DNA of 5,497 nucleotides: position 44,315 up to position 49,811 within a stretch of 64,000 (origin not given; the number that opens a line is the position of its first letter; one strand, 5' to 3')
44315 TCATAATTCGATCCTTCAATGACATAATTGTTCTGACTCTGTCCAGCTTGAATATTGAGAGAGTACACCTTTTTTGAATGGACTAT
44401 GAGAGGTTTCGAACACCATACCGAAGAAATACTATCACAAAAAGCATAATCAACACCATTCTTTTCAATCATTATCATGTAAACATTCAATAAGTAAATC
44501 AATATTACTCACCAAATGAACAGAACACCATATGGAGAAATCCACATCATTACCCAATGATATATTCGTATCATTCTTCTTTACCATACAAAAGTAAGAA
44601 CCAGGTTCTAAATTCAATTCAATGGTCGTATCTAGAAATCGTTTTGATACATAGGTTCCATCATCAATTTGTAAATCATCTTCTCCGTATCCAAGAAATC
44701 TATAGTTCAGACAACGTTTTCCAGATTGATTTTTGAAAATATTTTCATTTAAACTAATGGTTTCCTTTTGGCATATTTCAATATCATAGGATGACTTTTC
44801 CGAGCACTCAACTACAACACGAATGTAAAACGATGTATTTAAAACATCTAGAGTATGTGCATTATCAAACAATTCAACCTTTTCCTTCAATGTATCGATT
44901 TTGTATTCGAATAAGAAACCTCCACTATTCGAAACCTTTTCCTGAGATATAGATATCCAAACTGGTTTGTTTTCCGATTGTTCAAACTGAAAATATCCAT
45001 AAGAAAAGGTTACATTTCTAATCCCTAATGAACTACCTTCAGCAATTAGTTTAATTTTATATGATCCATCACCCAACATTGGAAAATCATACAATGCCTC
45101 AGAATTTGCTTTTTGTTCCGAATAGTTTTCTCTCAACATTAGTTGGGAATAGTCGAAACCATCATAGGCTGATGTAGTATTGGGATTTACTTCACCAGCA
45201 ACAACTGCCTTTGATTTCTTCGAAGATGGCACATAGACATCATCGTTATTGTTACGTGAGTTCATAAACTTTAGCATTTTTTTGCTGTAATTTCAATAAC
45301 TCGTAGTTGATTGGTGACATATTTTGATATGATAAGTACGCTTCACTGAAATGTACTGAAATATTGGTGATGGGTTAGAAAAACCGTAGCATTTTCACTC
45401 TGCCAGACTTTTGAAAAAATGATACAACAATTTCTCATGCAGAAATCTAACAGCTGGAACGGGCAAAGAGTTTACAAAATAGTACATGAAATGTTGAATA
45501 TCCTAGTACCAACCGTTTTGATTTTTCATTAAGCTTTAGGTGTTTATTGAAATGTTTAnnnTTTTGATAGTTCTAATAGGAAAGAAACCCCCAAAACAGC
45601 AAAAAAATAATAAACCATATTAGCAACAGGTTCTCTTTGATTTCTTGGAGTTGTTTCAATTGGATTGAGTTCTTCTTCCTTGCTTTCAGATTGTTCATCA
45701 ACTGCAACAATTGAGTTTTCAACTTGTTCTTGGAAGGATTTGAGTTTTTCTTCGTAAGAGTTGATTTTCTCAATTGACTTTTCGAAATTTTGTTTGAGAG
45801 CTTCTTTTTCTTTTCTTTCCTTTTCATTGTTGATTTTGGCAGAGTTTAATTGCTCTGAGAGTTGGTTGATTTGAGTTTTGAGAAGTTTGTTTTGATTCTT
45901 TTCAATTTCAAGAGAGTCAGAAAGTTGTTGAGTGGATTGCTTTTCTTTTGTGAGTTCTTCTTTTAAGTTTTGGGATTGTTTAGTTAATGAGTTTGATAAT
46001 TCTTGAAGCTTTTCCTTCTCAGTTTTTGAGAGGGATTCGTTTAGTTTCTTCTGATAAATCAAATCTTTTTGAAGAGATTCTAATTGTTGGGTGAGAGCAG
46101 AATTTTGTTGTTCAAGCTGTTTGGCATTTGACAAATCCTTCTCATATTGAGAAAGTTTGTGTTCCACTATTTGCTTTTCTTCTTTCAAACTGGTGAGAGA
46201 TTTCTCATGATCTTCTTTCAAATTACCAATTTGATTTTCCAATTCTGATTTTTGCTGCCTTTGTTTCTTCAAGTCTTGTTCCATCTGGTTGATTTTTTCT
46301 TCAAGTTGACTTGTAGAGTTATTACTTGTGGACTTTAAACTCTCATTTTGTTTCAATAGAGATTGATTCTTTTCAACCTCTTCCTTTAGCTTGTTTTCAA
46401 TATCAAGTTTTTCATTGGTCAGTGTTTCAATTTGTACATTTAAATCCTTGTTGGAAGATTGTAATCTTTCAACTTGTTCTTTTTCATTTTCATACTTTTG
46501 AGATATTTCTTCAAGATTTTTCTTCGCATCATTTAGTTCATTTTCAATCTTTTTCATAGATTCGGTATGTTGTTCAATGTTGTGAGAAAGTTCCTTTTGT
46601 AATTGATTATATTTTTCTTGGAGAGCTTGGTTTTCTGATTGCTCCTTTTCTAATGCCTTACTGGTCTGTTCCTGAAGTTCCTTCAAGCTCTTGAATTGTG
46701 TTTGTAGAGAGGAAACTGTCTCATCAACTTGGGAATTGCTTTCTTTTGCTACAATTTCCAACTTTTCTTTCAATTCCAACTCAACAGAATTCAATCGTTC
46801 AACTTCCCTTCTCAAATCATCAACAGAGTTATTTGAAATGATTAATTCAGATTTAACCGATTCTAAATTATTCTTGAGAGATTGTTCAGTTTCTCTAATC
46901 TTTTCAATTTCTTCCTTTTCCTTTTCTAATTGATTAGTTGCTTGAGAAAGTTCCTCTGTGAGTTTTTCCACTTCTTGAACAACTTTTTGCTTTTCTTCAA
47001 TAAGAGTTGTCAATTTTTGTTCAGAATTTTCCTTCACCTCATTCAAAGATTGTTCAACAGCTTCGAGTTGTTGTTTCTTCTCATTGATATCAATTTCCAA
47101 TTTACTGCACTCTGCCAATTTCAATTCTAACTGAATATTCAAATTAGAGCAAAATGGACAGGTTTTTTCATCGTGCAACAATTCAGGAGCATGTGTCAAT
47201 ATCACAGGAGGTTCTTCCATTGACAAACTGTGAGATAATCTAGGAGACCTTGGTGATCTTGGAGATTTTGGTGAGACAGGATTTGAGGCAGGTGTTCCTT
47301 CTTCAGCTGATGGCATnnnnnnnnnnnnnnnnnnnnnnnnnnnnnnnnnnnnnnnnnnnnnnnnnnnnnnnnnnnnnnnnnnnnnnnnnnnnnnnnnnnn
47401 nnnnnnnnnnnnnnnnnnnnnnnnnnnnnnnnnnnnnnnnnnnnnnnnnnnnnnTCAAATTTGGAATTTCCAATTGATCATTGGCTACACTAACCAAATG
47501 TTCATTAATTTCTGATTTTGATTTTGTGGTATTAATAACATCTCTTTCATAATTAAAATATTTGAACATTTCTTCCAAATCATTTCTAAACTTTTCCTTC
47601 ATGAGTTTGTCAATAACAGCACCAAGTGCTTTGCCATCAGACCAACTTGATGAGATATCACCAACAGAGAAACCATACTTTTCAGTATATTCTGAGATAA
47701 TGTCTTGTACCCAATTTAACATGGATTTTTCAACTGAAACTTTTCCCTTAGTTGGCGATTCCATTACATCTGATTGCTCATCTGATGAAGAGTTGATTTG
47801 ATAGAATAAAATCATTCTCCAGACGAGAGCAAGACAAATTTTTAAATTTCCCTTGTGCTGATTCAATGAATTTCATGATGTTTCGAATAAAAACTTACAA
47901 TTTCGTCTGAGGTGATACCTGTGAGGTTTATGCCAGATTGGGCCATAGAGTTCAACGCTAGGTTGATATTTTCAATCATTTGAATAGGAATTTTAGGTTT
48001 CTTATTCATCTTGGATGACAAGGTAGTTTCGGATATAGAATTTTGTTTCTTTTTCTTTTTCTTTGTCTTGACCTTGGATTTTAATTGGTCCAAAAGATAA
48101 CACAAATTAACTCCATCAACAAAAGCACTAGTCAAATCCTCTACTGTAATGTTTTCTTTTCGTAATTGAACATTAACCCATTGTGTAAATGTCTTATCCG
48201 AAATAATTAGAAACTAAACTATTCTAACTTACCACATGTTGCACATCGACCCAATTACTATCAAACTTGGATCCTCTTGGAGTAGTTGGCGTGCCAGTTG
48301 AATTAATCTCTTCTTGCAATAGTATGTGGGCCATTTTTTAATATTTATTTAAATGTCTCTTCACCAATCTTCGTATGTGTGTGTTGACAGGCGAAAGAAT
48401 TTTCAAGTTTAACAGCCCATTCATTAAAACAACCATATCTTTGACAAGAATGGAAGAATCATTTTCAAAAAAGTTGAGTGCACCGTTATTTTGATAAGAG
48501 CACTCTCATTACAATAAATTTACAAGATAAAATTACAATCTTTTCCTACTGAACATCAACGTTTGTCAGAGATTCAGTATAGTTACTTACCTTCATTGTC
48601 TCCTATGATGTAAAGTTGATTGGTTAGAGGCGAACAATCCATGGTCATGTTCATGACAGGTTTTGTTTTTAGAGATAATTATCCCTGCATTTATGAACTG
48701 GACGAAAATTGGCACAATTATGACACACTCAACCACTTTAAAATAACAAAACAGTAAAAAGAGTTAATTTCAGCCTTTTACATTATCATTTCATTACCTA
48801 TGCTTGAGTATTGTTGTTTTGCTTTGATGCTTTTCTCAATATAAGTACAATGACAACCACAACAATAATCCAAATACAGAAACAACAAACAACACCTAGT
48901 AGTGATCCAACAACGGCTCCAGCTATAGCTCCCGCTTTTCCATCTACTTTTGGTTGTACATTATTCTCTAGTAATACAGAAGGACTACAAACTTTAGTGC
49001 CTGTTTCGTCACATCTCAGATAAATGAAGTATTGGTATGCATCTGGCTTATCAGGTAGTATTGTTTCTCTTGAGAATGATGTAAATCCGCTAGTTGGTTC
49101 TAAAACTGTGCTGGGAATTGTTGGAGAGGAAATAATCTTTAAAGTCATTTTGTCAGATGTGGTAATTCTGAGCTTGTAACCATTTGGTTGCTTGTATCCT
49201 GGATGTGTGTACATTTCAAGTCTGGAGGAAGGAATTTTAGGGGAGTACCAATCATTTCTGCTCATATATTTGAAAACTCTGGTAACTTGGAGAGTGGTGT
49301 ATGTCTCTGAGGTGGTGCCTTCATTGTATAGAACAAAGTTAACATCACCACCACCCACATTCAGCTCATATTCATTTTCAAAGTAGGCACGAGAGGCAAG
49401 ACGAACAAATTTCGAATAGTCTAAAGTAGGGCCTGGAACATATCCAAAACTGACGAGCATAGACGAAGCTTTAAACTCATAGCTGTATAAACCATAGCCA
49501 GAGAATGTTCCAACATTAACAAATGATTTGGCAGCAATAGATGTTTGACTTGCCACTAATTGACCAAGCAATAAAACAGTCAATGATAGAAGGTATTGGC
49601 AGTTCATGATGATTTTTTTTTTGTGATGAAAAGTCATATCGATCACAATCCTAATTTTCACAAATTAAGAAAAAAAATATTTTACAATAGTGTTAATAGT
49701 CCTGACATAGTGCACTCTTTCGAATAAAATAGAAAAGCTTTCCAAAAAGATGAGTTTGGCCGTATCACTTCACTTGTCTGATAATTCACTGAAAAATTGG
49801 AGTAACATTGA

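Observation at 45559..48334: Interaptin/nesprin-like gene: actin-binding domain, long coiled coil and C-terminal membrane anchor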

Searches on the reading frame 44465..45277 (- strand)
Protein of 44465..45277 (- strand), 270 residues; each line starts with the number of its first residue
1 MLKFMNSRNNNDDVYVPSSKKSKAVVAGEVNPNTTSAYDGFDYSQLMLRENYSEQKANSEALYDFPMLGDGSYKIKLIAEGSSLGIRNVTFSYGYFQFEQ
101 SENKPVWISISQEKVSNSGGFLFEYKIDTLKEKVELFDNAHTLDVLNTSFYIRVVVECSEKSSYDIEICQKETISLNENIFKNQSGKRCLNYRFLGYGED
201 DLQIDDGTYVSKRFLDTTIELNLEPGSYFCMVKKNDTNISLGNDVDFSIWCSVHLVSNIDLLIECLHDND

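Call 11: find_encoding_contigs(protein=window:44465-45277:-, flank=6000, max_places=3)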
Protein window:44465-45277:- (270 aa): 1 contig read that carries it; 1 place shown.
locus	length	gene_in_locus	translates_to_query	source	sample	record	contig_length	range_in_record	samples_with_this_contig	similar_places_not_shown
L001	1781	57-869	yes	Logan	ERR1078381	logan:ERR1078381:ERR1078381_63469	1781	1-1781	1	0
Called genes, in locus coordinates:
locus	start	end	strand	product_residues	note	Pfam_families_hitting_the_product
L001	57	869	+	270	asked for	-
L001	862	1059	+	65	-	-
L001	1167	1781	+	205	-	?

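Call 58: search_protein_families(library=pfam, proteins=[window:44465-45277:-], max_evalue=0.001)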
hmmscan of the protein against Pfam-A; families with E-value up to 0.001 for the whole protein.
window:44465-45277:- (270 aa): 0 families

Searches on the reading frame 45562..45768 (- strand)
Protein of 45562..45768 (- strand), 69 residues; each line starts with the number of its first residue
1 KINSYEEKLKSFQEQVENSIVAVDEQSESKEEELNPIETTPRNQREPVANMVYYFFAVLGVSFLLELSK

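Call 54: search_protein_families(library=pfam, proteins=[window:45562-45768:-], max_evalue=1)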
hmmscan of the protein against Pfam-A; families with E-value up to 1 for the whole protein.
seq(69 aa): 1 family
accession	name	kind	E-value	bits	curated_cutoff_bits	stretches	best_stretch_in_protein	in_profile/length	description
PF08182.16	Pedibin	-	0.074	13.4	25.8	1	23-39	19-35/35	Pedibin/Hym-346 family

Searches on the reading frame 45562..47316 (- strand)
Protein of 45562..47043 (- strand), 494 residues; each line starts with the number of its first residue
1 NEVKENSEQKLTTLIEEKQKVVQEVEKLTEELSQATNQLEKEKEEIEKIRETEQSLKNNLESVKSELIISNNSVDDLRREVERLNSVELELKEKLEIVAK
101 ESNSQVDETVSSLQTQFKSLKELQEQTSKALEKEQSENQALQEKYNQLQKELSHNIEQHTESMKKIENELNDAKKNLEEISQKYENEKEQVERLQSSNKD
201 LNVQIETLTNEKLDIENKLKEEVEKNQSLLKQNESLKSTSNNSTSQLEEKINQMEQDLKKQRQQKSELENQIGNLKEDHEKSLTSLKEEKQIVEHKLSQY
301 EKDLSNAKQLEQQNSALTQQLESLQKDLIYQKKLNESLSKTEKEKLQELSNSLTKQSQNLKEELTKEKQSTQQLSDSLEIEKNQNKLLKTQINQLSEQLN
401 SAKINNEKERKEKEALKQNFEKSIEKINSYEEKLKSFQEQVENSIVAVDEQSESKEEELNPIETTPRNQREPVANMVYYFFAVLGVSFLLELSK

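Call 12: find_homologous_proteins(query=window:45562-47043:-, max_evalue=1e-8)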
Query seq(494 aa): 8000 candidates shared short words with the query, none scored E <= 1e-8.

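Call 26: find_encoding_contigs(protein=P0021, flank=6000, max_places=4)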
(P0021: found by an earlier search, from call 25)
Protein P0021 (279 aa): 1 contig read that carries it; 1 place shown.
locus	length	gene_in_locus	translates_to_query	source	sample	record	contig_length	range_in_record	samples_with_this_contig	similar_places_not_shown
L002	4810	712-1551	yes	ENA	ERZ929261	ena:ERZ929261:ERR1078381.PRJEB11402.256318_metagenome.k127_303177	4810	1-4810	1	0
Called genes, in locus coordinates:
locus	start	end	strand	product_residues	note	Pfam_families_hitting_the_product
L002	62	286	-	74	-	-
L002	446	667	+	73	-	-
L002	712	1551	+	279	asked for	-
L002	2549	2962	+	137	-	PF00307:CH (weak)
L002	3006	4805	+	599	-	-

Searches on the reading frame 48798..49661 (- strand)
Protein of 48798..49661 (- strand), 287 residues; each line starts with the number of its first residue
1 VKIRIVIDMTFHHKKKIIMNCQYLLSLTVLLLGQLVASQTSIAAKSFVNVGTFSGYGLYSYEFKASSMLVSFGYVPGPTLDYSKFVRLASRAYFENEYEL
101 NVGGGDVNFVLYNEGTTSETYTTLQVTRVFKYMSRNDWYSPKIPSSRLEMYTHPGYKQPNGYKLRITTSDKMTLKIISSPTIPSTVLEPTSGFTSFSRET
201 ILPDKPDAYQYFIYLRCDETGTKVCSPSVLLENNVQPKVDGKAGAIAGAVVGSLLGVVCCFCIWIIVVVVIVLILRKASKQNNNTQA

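Call 25: list_cluster_members(proteins=[window:45562-47316:-, window:45562-47220:-, window:45562-46557:-, window:45562-47454:-, window:48798-49661:-, window:48801-49607:-])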
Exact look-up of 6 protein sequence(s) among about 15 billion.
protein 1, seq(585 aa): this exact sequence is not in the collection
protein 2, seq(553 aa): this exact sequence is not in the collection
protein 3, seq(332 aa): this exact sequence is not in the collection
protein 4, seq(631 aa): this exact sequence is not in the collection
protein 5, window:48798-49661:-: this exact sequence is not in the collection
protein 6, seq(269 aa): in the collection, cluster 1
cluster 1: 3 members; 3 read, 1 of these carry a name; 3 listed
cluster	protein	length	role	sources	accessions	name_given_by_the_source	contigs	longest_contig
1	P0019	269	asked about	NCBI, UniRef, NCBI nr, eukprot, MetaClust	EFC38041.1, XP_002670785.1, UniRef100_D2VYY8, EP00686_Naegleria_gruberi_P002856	predicted protein [Naegleria gruberi] | Predicted protein n=1 Tax=Naegleria gruberi TaxID=5762 RepID=D2VYY8_NAEGR | uncharacterized protein NAEGRDRAFT_81769 [Naegleria gruberi]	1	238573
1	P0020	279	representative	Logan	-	-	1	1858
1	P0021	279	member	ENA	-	-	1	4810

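Call 58: search_protein_families(library=pfam, proteins=[window:48798-49607:-], max_evalue=0.001)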
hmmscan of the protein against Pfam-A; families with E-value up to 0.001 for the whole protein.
window:48798-49607:- (269 aa): 0 families
